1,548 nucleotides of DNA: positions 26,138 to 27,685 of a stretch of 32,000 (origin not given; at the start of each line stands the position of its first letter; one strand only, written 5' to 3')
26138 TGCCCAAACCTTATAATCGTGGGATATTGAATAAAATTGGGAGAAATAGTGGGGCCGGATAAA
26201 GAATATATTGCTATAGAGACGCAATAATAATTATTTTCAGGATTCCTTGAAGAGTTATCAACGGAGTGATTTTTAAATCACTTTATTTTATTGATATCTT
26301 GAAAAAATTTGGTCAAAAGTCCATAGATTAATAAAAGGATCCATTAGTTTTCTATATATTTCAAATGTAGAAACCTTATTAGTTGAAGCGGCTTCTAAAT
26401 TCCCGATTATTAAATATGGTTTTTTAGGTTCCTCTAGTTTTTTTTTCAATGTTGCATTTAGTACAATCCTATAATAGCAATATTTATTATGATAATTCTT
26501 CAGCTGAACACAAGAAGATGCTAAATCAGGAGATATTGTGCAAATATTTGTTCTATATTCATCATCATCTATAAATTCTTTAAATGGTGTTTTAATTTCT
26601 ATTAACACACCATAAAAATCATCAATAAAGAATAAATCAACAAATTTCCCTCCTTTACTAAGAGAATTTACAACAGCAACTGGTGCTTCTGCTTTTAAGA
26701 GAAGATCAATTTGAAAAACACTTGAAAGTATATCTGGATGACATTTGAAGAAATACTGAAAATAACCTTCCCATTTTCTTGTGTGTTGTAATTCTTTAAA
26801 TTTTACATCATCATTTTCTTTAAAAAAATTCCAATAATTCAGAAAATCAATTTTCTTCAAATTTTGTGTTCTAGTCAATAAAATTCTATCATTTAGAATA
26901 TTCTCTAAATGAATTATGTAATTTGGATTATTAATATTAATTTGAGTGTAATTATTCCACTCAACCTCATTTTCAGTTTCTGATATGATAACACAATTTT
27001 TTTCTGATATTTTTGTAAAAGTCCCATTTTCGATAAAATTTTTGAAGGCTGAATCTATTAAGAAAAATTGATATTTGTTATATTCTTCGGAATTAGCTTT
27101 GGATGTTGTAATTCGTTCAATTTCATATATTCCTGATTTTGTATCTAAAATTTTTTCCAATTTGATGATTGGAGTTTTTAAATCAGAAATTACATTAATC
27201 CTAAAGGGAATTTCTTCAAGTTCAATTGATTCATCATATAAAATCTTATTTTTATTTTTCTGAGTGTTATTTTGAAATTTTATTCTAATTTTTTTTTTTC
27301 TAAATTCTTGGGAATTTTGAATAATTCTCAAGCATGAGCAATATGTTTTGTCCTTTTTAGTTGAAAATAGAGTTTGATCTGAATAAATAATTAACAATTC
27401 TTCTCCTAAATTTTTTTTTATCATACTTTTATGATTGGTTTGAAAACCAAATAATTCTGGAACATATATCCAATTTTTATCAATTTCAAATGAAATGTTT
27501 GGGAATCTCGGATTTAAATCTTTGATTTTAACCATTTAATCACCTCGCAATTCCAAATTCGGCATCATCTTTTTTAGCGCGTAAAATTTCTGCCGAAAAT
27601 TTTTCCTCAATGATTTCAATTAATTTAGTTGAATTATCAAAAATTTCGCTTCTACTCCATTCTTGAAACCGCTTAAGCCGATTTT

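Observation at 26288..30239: Two-gene operon: 899-aa non-enzymatic helical protein translationally coupled to a Shedu-like PD-(D/E)xK nuclease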

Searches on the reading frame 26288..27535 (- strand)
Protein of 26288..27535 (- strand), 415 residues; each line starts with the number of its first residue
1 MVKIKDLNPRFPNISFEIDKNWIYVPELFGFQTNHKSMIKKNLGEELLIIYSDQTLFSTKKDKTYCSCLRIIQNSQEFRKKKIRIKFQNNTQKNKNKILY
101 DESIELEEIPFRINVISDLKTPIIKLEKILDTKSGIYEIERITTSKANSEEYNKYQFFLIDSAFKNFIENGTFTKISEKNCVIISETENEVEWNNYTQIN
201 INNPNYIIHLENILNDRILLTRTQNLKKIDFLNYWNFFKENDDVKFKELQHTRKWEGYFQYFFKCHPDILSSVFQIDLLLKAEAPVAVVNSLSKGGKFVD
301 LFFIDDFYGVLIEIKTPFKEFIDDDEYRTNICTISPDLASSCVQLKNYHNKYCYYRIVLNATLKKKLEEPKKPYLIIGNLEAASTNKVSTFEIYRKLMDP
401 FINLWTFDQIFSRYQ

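Call 4: search_protein_families(library=pfam, proteins=[window:26288-27535:-], max_evalue=1)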
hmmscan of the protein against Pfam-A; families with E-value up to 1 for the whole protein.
window:26288-27535:- (415 aa): 0 families

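Call 5: search_protein_families(library=padloc, proteins=[window:26288-27535:-], max_evalue=1)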
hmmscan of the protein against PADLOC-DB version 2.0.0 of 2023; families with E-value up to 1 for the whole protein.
window:26288-27535:- (415 aa): 4 families
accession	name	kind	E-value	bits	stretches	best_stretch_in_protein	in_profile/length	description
PDLC00406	SduA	-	3.5e-12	45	1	254-413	153-317/326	DUF4263 domain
PDLC00384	SduA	-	3.9e-10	37.1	1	246-413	281-451/476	DUF4263 domain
PDLC00394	SduA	-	1.2e-06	25.9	1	143-413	95-378/392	DUF4263 domain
PDLC00400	SduA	-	0.00092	16.7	1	246-413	118-288/308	DUF4263 domain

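Call 7: find_homologous_proteins(query=window:26288-27535:-)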
Query window:26288-27535:- (415 aa): 2 proteins with E <= 0.001 among 3449 candidates.
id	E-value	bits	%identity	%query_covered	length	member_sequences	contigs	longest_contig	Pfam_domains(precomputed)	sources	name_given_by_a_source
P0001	2.1e-274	928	100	100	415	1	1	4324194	-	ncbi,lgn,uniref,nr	ncbi:hypothetical protein DSAG12_03369 [Promethearchaeum syntrophicum]|uniref:DUF4263 domain-contain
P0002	2.6e-8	51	31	38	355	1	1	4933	PF14082.13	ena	-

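Call 9: search_solved_structures(query=window:26288-27535:-, max_evalue=10, show_alignments=2)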
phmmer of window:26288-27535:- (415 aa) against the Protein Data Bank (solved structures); distinct sequences matched with E-value up to 10: 5.
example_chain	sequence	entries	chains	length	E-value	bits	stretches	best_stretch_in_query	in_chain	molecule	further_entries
8ti8_A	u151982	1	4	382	3.8e-09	39.2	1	247-414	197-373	Shedu protein SduA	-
8ti9_E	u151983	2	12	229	5.7e-08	35.4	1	252-414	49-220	Shedu protein SduA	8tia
2w50_A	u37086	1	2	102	0.42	12.8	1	319-374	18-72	ARMET-LIKE PROTEIN 1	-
2lpn_A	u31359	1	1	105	0.45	12.6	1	319-374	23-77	Cerebral dopamine neurotrophic factor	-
4bit_A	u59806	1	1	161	1.1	11.4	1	319-374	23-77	CEREBRAL DOPAMINE NEUROTROPHIC FACTOR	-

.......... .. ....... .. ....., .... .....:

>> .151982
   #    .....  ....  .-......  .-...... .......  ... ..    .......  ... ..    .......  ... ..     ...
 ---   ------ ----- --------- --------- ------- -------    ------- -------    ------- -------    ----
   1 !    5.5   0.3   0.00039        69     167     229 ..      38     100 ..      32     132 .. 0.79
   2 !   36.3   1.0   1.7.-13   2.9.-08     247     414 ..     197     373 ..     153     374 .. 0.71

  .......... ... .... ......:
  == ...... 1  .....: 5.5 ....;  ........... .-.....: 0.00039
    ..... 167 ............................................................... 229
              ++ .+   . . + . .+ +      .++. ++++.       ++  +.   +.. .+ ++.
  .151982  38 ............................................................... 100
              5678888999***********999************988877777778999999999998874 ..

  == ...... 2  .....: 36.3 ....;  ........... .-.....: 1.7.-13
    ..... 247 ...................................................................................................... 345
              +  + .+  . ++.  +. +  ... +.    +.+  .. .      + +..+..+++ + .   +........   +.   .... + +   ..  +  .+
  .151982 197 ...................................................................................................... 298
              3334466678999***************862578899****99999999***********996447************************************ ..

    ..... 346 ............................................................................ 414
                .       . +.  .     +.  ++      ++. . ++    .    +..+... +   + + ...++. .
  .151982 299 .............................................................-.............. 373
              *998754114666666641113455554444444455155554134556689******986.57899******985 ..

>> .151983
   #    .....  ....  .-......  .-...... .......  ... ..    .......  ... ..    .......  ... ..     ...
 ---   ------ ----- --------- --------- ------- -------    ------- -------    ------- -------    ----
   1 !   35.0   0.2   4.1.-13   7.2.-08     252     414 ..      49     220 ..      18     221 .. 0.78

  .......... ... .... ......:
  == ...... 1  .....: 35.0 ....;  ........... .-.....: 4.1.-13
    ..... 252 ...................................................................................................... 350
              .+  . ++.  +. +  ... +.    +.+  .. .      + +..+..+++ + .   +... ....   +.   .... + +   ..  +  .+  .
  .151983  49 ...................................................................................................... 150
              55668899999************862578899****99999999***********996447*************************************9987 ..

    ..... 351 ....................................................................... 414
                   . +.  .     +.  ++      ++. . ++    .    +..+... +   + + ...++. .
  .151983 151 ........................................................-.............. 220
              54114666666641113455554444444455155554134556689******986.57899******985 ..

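Call 12: find_encoding_contigs(protein=P0002, flank=10000, max_places=4)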
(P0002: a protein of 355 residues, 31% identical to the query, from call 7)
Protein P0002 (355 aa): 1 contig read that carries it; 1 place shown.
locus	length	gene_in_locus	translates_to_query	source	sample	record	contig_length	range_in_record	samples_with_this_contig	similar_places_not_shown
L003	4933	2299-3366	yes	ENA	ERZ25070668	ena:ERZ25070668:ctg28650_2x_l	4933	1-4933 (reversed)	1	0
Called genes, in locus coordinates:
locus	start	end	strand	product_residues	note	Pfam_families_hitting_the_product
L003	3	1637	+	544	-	?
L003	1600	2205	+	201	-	-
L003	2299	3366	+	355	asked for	PF14082:SduA_C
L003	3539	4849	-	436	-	PF22515:DUF6996, PF22518:DUF6997, PF23871:DUF7226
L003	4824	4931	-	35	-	?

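Call 25: search_protein_families(library=pfam, proteins=[P0002], max_evalue=10)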
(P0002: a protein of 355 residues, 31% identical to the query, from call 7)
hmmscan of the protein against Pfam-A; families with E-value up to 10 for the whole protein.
P0002 (355 aa): 1 family
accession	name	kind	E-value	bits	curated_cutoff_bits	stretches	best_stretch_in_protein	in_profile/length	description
PF14082.12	SduA_C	-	2.2e-29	103.1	27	1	177-339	2-158/159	Shedu protein SduA, C-terminal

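Call 26: search_protein_families(library=ncbifam, proteins=[window:26288-27535:-], max_evalue=1)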
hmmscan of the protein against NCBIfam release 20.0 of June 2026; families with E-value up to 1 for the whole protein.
window:26288-27535:- (415 aa): 1 family
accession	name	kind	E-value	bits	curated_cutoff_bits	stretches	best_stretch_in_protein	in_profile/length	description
NF008121.0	PRK10869.1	equivalog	0.44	9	418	0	32-238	130-329/553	DNA repair protein RecN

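Call 79: find_related_loci(query=A5, collection=metagenome_contigs, flank=6000)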
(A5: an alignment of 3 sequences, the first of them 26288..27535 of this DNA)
Query A5 (415 aa) in metagenome_contigs; peptide patterns used: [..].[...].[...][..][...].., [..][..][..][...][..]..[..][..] (x = any residue, [..] = any of these).
589 stretches matched a pattern, but none encodes a relative of the query by tblastn (E <= 1e-3).

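Call 84: find_homologous_proteins(query=A5, max_evalue=0.00001)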
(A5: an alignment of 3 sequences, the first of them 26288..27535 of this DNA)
Query A5 (3 sequences) (415 aa, profile of the alignment): 10 proteins with E <= 0.00001 among 5904 candidates.
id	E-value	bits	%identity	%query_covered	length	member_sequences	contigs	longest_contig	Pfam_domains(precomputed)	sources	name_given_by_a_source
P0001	3.4e-198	677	100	100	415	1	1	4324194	-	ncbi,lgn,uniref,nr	ncbi:hypothetical protein DSAG12_03369 [Promethearchaeum syntrophicum]|uniref:DUF4263 domain-contain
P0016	2.8e-172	592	28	53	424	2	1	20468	PF14082.13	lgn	-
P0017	4.7e-133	462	28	53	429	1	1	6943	PF14082.13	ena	-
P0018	1.6e-117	411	24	47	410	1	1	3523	PF14082.13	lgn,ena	-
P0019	1.1e-106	375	27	53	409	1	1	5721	PF14082.13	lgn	-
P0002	1.8e-27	114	31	38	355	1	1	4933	PF14082.13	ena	-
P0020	5.1e-25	106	27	39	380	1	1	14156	PF14082.13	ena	-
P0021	2.2e-18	85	26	40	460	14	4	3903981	PF14082.13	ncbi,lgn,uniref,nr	ncbi:Shedu immune nuclease family protein [Thalassotalea piscium]|uniref:Shedu protein SduA C-termin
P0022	3.3e-16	77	31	34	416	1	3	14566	PF14082.13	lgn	-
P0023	9.0e-10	56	26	38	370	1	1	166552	PF14082.13,PF21407.3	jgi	jgi:hypothetical protein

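Call 85: find_encoding_contigs(protein=P0017, flank=7000, max_places=3)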
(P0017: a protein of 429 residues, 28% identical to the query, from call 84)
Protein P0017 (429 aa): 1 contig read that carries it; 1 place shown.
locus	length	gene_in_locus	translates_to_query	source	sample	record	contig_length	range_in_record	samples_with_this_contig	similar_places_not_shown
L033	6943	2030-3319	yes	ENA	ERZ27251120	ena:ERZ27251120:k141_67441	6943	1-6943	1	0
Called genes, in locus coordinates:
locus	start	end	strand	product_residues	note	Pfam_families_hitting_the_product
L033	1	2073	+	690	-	?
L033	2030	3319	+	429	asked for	PF14082:SduA_C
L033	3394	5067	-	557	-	-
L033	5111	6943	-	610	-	?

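Call 86: find_encoding_contigs(protein=P0018, flank=7000, max_places=3)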
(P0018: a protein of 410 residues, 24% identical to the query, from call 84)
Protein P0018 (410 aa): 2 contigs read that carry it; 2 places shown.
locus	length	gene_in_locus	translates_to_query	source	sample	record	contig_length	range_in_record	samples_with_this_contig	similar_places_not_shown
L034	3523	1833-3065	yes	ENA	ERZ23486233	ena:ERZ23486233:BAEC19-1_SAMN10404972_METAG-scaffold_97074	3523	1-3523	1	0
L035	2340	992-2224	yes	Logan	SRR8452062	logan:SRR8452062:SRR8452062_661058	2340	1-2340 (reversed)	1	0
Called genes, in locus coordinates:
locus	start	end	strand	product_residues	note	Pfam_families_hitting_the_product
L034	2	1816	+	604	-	?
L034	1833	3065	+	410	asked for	PF14082:SduA_C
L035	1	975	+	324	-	?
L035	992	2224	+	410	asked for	PF14082:SduA_C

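Call 87: find_encoding_contigs(protein=P0019, flank=7000, max_places=3)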
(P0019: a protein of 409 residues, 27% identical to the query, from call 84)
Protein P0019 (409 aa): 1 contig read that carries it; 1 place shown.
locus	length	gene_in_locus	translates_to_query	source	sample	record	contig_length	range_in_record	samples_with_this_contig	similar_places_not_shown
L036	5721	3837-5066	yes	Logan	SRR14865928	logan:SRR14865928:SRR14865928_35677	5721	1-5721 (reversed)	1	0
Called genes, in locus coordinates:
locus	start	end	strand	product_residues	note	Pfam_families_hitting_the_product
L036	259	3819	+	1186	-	PF13391:HNH_2 (weak)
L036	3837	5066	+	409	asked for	PF14082:SduA_C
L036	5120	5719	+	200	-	?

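Call 100: predict_structure(alignment_id=A7)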
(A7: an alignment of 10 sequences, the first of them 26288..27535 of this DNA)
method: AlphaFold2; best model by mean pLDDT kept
length: 415 residues; sequences in the alignment: 10
mean_pLDDT: 48.3   pTM: 0.46
mean pLDDT of the five models: 48.3, 47.6, 46.9, 45.6, 44.3
residues with pLDDT >= 90: 25; 70-90: 76; 50-70: 65; < 50: 249
segments of 3 or more residues with pLDDT < 50: 1-228, 280-298
pLDDT, mean of each block of 10 residues (from residue 1): 24 34 30 40 37 30 32 29 30 27 26 23 23 22 28 31 37 29 26 28 27 28 41 66 60 66 72 69 36 38 60 83 85 88 81 61 55 88 89 91 91 84
secondary structure, 60 per line:
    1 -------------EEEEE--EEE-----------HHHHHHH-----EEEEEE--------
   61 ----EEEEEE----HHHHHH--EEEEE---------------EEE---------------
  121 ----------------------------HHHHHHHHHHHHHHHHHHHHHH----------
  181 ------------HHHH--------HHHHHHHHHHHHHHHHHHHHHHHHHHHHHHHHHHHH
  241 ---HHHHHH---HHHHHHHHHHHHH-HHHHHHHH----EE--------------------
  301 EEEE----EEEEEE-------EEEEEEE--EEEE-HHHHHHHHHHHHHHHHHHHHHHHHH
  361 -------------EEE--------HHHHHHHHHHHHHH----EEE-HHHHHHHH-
elements in order: E14-18 E21-23 H35-41 E47-52 E65-70 H75-80 E83-87 E103-105 H149-170 H193-196 H205-240 H244-249 H253-265 H267-274 E301-304 E309-314 E322-328 E331-334 H336-360 E374-376 H385-398 E403-405 H407-414

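Call 102: fold_search(model_id=the predicted structure, library=pdb)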
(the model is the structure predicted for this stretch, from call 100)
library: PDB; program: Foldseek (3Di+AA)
matches with E <= 10: 145; with E <= 0.001: 9
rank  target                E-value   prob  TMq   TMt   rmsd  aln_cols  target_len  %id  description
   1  8ti9_C                4.4e-08  1.00  0.33  0.68   5.5       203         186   24  CryoEM structure of octamer assembly of Shedu nuclease domain from Bacillus cereus (released 2024-07-31)
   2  8ti9_B                9.2e-08  1.00  0.33  0.69   5.3       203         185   25  CryoEM structure of octamer assembly of Shedu nuclease domain from Bacillus cereus (released 2024-07-31)
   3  8ti9_A                3.4e-07  1.00  0.34  0.64   7.1       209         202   26  CryoEM structure of octamer assembly of Shedu nuclease domain from Bacillus cereus (released 2024-07-31)
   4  8ti8_C                1.0e-06  1.00  0.31  0.46  14.6       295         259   20  CryoEM structure of Shedu from Bacillus cereus (released 2024-07-31)
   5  8ti8_A                3.1e-06  1.00  0.33  0.55   9.8       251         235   24  CryoEM structure of Shedu from Bacillus cereus (released 2024-07-31)
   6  8ti8_B                3.9e-06  1.00  0.32  0.54  10.2       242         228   24  CryoEM structure of Shedu from Bacillus cereus (released 2024-07-31)
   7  8ps5_A                6.0e-06  1.00  0.32  0.32  23.6       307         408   17  Escherichia coli SduA complex bound to DNA (released 2025-01-22)
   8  8ti8_D                7.7e-06  1.00  0.32  0.49  15.6       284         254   16  CryoEM structure of Shedu from Bacillus cereus (released 2024-07-31)
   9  8ps4_A                1.5e-05  1.00  0.33  0.33  21.3       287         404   16  Escherichia coli SduA complex (released 2025-01-22)
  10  9ibq_A                2.0e-01  0.15  0.19  0.26  21.8       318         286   12  Structure of BstEII with DNA substrate (released 2026-03-04)
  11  8qhd_C                3.9e-01  0.06  0.12  0.04  14.7       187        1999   10  Hantaan virus polymerase in hexameric state (released 2024-03-27)
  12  8qgu_A                8.6e-01  0.06  0.12  0.04  14.3       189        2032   11  Apo Hantaan virus polymerase in dimeric state (released 2024-03-27)
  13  8yja_B                9.2e-01  0.16  0.13  0.25   7.1       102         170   11  Structure of Vibrio vulnificus MARTX cysteine protease domain lacking beta-flap (released 2024-07-10)
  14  9bcx_C                9.2e-01  0.08  0.15  0.18  20.2       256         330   12  Cryo-EM structure of the S. cerevisiae ORC-Cdc6-Mcm2-7-DNA complex with a fully closed Mcm2-Mcm5 DNA entry gate (released 2025-01-01)
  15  6hz4_N                9.8e-01  0.08  0.15  0.33  10.1       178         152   11  Structure of McrBC without DNA binding domains (one half of the full complex) (released 2019-07-24)
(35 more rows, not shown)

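Call 125: find_related_loci(query=A5, collection=viral_contigs, flank=6000)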
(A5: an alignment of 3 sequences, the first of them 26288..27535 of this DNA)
Query A5 (415 aa) in viral_contigs; peptide patterns used: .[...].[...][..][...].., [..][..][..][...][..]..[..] (x = any residue, [..] = any of these).
367 stretches matched a pattern, but none encodes a relative of the query by tblastn (E <= 1e-3).

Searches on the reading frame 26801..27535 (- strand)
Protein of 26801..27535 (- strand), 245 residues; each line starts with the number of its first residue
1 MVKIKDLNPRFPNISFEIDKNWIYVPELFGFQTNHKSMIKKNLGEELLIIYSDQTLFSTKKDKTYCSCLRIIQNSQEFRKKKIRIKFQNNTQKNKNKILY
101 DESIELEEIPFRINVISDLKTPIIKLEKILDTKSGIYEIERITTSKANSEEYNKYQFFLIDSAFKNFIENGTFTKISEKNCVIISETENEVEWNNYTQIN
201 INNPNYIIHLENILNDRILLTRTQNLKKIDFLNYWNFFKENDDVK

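Call 118: search_protein_families(library=pfam, proteins=[window:26801-27535:-], max_evalue=1)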
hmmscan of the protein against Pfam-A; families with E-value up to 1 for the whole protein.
window:26801-27535:- (245 aa): 0 families

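Call 120: search_protein_families(library=padloc, proteins=[window:26801-27535:-], max_evalue=10)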
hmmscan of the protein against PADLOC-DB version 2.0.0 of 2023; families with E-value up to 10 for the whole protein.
window:26801-27535:- (245 aa): 0 families
